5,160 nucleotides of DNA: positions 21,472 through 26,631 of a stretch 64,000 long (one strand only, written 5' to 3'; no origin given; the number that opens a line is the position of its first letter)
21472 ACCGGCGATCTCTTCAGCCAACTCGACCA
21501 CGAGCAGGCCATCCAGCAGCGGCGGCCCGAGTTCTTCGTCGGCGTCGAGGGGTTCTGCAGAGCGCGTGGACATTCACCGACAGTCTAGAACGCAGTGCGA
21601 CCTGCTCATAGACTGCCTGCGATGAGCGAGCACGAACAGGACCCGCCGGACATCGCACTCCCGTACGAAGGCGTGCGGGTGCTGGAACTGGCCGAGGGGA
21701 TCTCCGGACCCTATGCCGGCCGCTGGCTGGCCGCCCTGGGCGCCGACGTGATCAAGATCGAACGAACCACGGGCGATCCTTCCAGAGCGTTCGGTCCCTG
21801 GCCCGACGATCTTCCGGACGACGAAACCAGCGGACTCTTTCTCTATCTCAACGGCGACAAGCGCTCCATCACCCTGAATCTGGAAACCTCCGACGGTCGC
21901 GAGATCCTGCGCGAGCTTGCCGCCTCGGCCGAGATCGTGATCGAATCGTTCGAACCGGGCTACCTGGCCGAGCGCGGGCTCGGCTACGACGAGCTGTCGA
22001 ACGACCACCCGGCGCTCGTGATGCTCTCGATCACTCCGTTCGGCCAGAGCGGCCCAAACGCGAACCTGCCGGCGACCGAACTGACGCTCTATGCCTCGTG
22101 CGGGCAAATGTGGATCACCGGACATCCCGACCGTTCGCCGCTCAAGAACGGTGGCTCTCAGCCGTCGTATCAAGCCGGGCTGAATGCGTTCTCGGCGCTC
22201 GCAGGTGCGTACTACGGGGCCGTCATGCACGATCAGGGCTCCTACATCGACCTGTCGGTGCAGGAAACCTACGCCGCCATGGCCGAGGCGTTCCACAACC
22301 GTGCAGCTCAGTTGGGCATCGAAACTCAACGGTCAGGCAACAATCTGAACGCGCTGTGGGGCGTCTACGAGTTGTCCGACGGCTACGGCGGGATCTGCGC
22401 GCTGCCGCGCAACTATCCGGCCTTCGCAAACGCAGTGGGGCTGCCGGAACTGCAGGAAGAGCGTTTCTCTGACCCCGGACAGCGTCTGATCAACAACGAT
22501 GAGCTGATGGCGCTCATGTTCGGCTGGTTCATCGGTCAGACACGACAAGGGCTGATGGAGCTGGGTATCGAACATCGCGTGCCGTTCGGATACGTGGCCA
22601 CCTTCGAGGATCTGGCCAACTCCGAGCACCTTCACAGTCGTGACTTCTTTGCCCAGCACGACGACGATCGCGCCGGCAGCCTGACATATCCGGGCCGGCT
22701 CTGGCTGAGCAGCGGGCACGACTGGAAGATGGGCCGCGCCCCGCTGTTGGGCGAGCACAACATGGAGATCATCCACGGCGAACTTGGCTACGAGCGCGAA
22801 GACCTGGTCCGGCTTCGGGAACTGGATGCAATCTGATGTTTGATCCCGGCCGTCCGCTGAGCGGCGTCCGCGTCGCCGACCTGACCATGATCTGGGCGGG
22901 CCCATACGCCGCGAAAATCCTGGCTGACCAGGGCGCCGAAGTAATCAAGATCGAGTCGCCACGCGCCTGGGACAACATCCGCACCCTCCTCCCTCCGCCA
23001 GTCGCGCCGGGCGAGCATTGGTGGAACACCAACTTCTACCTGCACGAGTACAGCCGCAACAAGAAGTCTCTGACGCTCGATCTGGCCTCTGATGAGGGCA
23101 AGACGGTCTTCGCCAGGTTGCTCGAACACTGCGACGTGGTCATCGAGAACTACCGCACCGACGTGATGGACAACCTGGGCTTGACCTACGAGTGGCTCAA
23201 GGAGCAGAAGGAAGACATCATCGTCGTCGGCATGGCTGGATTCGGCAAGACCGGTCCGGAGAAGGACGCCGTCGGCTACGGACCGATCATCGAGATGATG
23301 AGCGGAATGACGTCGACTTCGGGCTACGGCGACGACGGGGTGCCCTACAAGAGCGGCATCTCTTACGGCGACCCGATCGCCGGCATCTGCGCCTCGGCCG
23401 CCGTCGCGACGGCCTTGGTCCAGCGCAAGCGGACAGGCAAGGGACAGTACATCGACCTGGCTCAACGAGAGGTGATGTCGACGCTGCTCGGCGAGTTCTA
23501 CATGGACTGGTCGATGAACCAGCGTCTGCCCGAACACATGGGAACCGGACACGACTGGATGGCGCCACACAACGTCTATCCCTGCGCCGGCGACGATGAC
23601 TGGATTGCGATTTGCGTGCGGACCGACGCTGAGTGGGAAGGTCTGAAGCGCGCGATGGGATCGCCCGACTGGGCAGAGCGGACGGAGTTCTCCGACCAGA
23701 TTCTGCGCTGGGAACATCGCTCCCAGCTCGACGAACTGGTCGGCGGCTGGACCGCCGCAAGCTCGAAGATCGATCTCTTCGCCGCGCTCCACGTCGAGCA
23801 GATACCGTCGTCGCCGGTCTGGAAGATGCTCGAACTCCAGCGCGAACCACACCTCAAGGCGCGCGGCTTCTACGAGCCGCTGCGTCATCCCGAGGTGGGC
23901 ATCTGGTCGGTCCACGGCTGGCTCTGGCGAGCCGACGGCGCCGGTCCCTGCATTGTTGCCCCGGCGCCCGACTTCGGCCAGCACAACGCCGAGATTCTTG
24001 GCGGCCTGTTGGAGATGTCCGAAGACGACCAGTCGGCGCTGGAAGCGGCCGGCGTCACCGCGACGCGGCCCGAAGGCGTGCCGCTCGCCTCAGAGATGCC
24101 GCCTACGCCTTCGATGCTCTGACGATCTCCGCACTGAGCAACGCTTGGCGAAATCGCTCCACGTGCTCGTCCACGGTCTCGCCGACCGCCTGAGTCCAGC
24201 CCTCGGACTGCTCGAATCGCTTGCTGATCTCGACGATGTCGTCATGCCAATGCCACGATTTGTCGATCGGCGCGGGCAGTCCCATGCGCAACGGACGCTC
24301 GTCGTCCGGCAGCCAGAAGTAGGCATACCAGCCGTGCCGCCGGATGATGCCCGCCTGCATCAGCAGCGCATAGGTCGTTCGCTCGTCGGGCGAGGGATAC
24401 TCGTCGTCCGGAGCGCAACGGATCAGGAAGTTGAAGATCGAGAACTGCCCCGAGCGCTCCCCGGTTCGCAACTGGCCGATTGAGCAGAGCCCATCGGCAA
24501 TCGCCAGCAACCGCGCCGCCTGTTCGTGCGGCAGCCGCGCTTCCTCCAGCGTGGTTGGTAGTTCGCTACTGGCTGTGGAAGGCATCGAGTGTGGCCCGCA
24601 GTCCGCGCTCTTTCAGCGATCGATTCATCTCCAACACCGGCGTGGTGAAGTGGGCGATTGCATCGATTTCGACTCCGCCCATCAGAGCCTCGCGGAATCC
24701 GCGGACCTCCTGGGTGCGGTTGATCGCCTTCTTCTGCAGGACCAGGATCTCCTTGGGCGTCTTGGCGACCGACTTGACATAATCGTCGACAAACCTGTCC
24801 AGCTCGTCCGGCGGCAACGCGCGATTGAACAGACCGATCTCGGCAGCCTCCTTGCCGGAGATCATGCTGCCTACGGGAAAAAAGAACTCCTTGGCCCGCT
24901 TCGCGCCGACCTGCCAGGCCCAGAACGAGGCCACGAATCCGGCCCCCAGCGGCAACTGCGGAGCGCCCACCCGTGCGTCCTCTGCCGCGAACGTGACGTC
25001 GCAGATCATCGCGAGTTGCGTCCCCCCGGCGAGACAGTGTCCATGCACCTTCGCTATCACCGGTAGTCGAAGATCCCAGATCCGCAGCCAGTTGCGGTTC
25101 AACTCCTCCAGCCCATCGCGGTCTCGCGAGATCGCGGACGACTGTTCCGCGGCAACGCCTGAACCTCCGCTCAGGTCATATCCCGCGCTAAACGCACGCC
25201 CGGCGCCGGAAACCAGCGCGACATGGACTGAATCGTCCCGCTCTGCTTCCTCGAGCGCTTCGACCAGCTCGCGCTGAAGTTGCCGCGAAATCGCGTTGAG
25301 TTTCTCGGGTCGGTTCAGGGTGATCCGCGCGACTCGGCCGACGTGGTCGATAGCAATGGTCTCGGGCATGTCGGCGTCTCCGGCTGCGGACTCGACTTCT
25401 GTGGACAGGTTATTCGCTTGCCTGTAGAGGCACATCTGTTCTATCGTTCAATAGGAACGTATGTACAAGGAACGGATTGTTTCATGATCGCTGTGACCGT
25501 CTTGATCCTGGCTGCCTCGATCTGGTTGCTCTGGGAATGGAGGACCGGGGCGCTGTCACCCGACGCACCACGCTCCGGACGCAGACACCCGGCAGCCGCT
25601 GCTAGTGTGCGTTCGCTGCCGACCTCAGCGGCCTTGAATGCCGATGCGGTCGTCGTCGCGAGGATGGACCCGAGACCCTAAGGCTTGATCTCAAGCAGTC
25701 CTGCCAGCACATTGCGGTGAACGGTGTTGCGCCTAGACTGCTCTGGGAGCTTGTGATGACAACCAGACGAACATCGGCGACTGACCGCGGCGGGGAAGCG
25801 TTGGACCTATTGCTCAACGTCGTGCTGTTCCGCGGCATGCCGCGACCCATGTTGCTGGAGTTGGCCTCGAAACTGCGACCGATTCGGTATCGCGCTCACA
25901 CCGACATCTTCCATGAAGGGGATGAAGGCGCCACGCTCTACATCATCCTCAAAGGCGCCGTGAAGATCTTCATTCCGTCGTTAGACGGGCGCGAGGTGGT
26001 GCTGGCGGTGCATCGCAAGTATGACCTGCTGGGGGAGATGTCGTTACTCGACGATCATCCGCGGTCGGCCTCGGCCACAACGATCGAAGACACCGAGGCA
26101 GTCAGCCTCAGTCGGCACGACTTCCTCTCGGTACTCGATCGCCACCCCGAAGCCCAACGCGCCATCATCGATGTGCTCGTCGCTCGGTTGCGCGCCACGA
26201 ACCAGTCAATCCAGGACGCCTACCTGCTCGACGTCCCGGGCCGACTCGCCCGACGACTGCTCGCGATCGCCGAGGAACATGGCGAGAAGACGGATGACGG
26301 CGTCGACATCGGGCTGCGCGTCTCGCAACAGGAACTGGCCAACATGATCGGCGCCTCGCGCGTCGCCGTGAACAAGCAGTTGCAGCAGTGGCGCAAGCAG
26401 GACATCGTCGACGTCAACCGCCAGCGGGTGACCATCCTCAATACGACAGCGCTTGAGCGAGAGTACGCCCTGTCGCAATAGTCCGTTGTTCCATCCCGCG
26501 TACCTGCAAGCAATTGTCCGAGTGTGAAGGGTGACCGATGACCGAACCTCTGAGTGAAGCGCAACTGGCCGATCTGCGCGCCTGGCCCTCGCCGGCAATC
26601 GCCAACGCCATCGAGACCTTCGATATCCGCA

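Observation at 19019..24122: Two translationally coupled class III CoA-transferase gene pairs, each with a non-canonical unit followed by a canonical one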

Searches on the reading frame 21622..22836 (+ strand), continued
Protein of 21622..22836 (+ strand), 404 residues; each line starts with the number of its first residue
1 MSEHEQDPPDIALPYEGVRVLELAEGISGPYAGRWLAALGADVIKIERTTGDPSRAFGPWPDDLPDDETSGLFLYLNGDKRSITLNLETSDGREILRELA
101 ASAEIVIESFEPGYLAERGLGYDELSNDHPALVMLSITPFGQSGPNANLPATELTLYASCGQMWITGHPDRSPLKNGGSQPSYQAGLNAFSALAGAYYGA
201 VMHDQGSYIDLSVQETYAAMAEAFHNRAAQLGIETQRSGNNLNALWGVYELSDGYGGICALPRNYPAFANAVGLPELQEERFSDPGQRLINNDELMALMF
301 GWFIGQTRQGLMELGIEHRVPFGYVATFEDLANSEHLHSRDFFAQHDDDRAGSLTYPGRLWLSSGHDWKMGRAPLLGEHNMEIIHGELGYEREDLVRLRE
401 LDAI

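Call 29: find_encoding_contigs(protein=P0066, flank=6000, max_places=3)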
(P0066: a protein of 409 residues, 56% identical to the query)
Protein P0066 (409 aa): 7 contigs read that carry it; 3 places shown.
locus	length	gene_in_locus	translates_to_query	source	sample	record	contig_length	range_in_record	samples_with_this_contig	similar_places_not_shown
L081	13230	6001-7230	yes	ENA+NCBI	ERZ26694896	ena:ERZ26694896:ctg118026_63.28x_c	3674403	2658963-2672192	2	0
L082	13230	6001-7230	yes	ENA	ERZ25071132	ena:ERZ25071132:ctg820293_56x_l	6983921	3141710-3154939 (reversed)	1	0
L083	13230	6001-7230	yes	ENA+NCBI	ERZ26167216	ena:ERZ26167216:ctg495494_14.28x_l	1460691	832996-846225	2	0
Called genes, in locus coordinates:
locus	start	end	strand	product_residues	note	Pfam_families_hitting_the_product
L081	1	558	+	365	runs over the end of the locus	PF00497:SBP_bac_3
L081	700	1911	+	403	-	PF00528:BPD_transp_1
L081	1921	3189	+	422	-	PF00528:BPD_transp_1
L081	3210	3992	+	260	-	PF02463:SMC_N, PF13191:AAA_16 (faint), PF00005:ABC_tran, PF13401:AAA_22 (faint), PF13304:AAA_21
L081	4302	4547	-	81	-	-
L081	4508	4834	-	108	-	PF08734:GYD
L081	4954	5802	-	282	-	PF00378:ECH_1, PF16113:ECH_2, PF00378:ECH_1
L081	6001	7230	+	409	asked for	PF02515:CoA_transf_3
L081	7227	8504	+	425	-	PF02515:CoA_transf_3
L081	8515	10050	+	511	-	PF13380:CoA_binding_2, PF13607:Succ_CoA_lig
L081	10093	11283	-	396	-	PF00108:Thiolase_N, PF02803:Thiolase_C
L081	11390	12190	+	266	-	PF00378:ECH_1, PF16113:ECH_2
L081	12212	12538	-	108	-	PF01906:YbjQ_1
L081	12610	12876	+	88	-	-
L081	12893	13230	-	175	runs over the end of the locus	PF01243:PNPOx_N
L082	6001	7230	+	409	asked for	PF02515:CoA_transf_3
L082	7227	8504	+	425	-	PF02515:CoA_transf_3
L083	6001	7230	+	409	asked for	PF02515:CoA_transf_3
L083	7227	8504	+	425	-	PF02515:CoA_transf_3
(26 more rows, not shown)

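Call 30: find_encoding_contigs(protein=P0041, flank=6000, max_places=2)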
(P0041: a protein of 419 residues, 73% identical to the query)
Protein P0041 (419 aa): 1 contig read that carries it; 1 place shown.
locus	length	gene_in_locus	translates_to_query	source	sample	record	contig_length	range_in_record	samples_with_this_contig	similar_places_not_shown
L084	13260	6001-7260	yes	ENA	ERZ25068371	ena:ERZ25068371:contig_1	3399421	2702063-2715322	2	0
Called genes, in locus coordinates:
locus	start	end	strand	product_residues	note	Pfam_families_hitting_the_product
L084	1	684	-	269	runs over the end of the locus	PF00561:Abhydrolase_1, PF12146:Hydrolase_4, PF12697:Abhydrolase_6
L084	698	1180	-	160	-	PF02464:CinA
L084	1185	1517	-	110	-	-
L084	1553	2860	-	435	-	PF02515:CoA_transf_3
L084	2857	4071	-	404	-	PF02515:CoA_transf_3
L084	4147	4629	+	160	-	-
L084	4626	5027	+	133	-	PF01850:PIN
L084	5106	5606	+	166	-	PF02604:PhdYeFM_antitox (weak)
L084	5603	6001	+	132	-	PF01850:PIN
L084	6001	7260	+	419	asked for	PF02515:CoA_transf_3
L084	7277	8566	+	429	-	PF02515:CoA_transf_3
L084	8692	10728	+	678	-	-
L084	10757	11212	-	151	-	-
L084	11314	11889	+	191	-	PF12867:DinB_2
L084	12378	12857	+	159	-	PF07798:CCDC90-like (faint)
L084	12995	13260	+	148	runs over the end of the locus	-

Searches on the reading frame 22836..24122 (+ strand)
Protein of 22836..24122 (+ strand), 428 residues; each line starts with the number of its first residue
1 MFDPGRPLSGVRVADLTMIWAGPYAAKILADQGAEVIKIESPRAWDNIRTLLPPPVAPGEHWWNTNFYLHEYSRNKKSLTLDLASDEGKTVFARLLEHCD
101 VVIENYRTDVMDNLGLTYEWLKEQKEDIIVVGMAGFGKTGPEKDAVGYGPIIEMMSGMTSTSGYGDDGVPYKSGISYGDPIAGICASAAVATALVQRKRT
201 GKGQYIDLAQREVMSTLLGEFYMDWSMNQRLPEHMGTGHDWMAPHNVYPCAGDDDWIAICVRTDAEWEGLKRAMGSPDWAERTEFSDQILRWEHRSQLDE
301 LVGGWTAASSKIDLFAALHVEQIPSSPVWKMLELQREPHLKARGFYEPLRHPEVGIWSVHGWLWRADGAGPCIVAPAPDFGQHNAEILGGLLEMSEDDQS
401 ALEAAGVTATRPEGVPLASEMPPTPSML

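Call 3: search_protein_families(library=pfam, proteins=[window:22836-24122:+], max_evalue=0.001)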
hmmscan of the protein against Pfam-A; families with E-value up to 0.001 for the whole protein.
window:22836-24122:+ (428 aa): 1 family
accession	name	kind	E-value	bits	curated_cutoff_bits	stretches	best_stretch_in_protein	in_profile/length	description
PF02515.22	CoA_transf_3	-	1.2e-100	337.6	23.3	1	8-384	1-366/366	CoA-transferase family III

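Call 11: search_solved_structures(query=window:22836-24122:+, show_alignments=4, max_evalue=1e-10)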
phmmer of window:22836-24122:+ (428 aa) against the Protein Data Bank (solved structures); distinct sequences matched with E-value up to 1e-10: 33.
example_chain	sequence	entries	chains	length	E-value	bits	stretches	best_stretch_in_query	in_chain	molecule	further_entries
9fn0_B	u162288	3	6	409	5.1e-57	197.1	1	6-400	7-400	Subunit of Benzylsuccinate CoA-transferase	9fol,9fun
4ed9_A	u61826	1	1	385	1.9e-54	188.6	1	6-345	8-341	CAIB/BAIF family protein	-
9br6_A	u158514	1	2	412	6.1e-48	167.1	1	6-407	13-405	Succinate--hydroxymethylglutarate CoA-transferase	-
10uh_A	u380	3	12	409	2.4e-47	165.2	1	6-407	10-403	Formyl-coenzyme a transferase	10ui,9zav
9br7_A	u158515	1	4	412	1e-46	163.1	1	6-407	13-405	Succinate--hydroxymethylglutarate CoA-transferase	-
4hl6_A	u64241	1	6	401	4.3e-46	161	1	6-345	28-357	Uncharacterized protein YfdE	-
1pqy_A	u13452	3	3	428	1e-35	126.8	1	6-402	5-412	Hypothetical protein yfdW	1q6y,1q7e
1pt5_A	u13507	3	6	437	1.3e-35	126.5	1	6-402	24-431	Hypothetical protein yfdW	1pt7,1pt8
3ubm_A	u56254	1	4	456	9.2e-35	123.7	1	5-399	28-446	Formyl-CoA:oxalate CoA-transferase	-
9fn0_A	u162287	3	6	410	7.5e-28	100.9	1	5-400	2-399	Subunit of Benzylsuccinate CoA-transferase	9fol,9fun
5yit_A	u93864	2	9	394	8.3e-28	100.8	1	3-296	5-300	CoA transferase III | Uncharacterized protein Rv3272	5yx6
1p5h_A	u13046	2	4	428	9.9e-28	100.5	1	6-218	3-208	Formyl-coenzyme A transferase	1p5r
2vjp_A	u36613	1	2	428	1.4e-27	100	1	6-218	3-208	FORMYL-COENZYME A TRANSFERASE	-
2vjq_A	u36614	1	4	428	2.4e-27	99.3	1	6-218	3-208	FORMYL-COENZYME A TRANSFERASE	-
2vjn_A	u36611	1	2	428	2.5e-27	99.2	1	6-218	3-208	FORMYL-COENZYME A TRANSFERASE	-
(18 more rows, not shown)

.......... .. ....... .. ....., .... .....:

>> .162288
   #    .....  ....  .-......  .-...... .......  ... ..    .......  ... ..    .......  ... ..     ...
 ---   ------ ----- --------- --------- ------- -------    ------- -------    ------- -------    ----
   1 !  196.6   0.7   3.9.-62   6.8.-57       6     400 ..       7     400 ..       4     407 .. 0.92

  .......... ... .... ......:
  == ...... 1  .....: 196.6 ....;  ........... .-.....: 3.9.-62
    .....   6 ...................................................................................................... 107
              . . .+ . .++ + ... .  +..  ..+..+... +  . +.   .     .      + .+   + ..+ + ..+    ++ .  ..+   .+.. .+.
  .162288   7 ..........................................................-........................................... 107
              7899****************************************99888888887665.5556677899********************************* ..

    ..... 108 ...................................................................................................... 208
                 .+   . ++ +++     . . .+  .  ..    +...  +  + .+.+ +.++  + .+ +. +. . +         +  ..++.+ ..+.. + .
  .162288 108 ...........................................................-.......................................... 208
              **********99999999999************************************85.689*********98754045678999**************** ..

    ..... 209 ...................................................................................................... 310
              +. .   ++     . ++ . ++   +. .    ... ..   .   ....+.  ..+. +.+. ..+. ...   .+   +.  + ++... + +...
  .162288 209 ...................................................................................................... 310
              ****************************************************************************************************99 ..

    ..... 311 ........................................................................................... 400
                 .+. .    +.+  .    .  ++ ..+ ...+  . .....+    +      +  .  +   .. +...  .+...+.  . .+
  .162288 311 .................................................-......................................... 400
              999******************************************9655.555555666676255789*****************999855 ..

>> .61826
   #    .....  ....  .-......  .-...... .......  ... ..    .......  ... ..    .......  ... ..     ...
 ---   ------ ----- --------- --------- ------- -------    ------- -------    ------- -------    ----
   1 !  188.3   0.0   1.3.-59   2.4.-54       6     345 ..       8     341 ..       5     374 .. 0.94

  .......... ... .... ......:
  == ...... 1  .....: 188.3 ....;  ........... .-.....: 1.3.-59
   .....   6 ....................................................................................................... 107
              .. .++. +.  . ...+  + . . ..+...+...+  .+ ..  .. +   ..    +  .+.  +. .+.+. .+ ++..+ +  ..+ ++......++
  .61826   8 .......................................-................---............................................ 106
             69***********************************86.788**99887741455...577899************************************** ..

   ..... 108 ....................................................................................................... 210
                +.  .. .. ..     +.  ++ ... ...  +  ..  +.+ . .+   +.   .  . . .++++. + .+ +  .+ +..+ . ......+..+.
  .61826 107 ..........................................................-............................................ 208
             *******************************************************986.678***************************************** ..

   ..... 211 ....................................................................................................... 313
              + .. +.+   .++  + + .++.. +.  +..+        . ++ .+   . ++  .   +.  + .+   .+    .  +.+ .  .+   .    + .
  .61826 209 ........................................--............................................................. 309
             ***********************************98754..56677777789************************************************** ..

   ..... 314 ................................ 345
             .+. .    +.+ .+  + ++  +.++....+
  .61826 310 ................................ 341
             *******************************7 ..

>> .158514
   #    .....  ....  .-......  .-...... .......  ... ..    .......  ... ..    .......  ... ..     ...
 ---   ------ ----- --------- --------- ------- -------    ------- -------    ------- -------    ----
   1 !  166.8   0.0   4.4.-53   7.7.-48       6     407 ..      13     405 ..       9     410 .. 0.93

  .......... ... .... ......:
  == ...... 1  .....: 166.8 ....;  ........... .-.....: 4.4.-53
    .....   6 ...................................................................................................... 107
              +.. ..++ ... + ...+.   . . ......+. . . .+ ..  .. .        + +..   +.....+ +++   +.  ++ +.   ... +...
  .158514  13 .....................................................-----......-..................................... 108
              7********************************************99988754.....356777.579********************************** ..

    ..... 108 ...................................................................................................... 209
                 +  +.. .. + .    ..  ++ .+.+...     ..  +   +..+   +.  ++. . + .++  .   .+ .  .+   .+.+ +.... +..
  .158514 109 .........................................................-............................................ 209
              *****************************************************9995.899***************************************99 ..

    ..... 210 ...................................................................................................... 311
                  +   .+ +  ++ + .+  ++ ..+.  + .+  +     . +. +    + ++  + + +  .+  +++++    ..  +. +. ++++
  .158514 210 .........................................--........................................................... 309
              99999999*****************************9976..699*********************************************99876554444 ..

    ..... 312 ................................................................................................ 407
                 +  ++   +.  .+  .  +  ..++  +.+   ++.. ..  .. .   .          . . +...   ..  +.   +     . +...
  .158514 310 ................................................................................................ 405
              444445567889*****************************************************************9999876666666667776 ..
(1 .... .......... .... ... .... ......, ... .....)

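Call 17: search_protein_families(library=ncbifam, proteins=[window:22836-24122:+], max_evalue=0.00001)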
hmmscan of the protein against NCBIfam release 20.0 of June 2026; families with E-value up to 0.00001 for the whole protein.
window:22836-24122:+ (428 aa): 7 families
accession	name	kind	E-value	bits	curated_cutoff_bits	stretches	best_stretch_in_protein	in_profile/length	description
NF052585.1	SucGlutTfsCaiB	equivalog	6.6e-73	245.6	750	1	6-394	6-391/394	succinate--glutarate CoA-transferase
NF003809.0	PRK05398.1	subfamily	4.2e-59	200.2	442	1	6-407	3-415/416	formyl-CoA transferase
NF041294.1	Scnl_mescCoAtase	equivalog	7.2e-56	190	700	1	8-353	4-344/381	succinyl-CoA:mesaconate CoA-transferase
TIGR03253.1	oxalate_frc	equivalog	9.6e-55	186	504.2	2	6-212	2-201/416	formyl-CoA transferase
NF008511.0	PRK11430.1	equivalog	1.5e-51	175.7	522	1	7-344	9-336/381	CoA:oxalate CoA-transferase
NF002914.1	PRK03525.1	equivalog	7.3e-35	120.6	413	1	7-346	9-336/400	L-carnitine CoA-transferase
TIGR04253.1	mesacon_CoA_iso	equivalog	2.4e-12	46.5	725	1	8-409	3-401/403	2-methylfumaryl-CoA isomerase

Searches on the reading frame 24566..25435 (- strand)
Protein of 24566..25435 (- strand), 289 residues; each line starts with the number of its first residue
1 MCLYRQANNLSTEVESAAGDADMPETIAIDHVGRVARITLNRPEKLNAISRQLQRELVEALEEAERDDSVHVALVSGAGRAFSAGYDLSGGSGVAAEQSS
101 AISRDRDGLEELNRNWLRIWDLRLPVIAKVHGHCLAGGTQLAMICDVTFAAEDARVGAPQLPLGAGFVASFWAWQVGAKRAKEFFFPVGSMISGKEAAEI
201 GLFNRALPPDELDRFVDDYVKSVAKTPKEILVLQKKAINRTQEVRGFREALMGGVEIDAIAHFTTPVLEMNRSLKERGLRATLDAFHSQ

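Call 16: search_protein_families(library=pfam, proteins=[window:24566-25435:-], max_evalue=0.001)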
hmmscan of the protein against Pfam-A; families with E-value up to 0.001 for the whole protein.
window:24566-25435:- (289 aa): 2 families
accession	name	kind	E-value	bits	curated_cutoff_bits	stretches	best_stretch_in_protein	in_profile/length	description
PF00378.25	ECH_1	-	1.3e-41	143.1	27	1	34-243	5-210/251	Enoyl-CoA hydratase/isomerase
PF16113.10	ECH_2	-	6e-21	75.7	27.2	1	36-242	2-207/335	Enoyl-CoA hydratase/isomerase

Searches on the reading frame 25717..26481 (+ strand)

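Call 16: search_protein_families(library=pfam, proteins=[window:25717-26481:+], max_evalue=0.001)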
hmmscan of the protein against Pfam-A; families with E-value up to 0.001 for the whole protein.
window:25717-26481:+ (254 aa): 3 families
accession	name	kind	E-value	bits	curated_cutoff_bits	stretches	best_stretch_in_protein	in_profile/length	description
PF00027.35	cNMP_binding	-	2.4e-24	85.6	27.5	1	56-143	2-89/89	Cyclic nucleotide-binding domain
PF13545.12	HTH_Crp_2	-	6e-18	65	27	1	175-248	1-69/70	Crp-like helix-turn-helix domain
PF00325.26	Crp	-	0.00087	19.4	21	0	200-219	1-20/32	Bacterial regulatory proteins, crp family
